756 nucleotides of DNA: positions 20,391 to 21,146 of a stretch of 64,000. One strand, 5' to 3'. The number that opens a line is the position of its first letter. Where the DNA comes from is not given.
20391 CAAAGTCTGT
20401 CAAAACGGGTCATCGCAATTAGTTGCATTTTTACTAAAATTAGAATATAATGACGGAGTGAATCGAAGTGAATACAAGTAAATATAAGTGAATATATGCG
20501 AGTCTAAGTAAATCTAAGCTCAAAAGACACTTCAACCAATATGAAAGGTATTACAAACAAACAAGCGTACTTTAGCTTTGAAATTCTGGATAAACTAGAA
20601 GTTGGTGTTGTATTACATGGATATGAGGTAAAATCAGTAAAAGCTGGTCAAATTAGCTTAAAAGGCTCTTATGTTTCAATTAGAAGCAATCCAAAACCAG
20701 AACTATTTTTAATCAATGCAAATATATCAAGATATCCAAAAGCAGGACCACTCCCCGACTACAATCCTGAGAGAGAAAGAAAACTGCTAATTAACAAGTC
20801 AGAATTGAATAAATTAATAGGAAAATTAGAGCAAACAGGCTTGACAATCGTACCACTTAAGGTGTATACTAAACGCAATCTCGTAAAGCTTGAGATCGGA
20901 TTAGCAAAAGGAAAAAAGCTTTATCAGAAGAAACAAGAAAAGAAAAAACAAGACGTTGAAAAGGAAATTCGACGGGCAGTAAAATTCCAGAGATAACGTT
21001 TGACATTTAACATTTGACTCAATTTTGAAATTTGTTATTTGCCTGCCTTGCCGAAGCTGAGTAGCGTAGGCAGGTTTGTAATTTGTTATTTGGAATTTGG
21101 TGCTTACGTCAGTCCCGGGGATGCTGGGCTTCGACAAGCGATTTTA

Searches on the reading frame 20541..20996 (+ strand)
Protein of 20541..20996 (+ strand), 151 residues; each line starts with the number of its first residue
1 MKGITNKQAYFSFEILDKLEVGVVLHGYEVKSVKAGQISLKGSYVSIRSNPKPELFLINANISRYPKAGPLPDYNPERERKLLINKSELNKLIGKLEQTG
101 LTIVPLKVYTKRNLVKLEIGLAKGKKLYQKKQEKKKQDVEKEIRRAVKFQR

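Call 11: search_protein_families(library=ncbifam, proteins=[window:20541-20996:+])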
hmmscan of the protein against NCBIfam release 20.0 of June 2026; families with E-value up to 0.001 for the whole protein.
window:20541-20996:+ (151 aa): 2 families
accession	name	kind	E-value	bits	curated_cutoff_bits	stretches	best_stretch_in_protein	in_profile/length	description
NF003843.0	PRK05422.1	equivalog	7.9e-49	165.3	130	1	4-148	14-154/156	SsrA-binding protein SmpB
TIGR00086.1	smpB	equivalog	6.6e-44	149.5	119.1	1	4-148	3-144/144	SsrA-binding protein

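Call 42: find_encoding_contigs(protein=window:20541-20996:+, flank=700, max_places=10)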
Protein window:20541-20996:+ (151 aa): 22 contigs read that carry it; 9 places shown.
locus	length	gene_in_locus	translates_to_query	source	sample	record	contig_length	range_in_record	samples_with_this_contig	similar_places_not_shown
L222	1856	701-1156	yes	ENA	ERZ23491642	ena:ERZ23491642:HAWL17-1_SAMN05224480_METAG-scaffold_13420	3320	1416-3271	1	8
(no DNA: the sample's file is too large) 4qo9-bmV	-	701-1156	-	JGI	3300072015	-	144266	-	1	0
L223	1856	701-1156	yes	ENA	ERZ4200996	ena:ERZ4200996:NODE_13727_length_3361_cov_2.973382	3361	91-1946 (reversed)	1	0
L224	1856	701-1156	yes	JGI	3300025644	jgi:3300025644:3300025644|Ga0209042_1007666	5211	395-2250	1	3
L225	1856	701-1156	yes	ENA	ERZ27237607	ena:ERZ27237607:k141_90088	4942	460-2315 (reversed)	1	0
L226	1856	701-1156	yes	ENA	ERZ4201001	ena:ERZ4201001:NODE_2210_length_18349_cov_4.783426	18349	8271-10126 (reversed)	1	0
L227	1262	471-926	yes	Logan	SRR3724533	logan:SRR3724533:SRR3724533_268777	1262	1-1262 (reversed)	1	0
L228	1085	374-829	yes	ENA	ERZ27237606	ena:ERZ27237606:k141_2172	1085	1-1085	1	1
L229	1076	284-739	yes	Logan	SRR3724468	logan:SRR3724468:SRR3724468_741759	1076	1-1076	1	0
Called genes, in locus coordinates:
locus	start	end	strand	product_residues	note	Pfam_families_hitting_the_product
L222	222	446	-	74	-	-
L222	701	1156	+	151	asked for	PF01668:SmpB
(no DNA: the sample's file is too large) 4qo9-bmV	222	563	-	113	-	-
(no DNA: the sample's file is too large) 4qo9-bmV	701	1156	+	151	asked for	PF01668:SmpB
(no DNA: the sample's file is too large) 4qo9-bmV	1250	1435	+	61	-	-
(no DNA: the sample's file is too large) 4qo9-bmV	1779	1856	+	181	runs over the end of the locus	PF05198:IF3_N, PF00707:IF3_C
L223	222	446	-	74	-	-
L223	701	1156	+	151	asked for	PF01668:SmpB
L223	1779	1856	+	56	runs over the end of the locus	?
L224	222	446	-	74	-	-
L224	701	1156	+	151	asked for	PF01668:SmpB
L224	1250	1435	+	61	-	-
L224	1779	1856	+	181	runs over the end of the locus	PF05198:IF3_N, PF00707:IF3_C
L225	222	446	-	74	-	-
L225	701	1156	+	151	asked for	PF01668:SmpB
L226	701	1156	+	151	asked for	PF01668:SmpB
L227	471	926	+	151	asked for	PF01668:SmpB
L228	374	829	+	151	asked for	PF01668:SmpB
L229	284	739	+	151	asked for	PF01668:SmpB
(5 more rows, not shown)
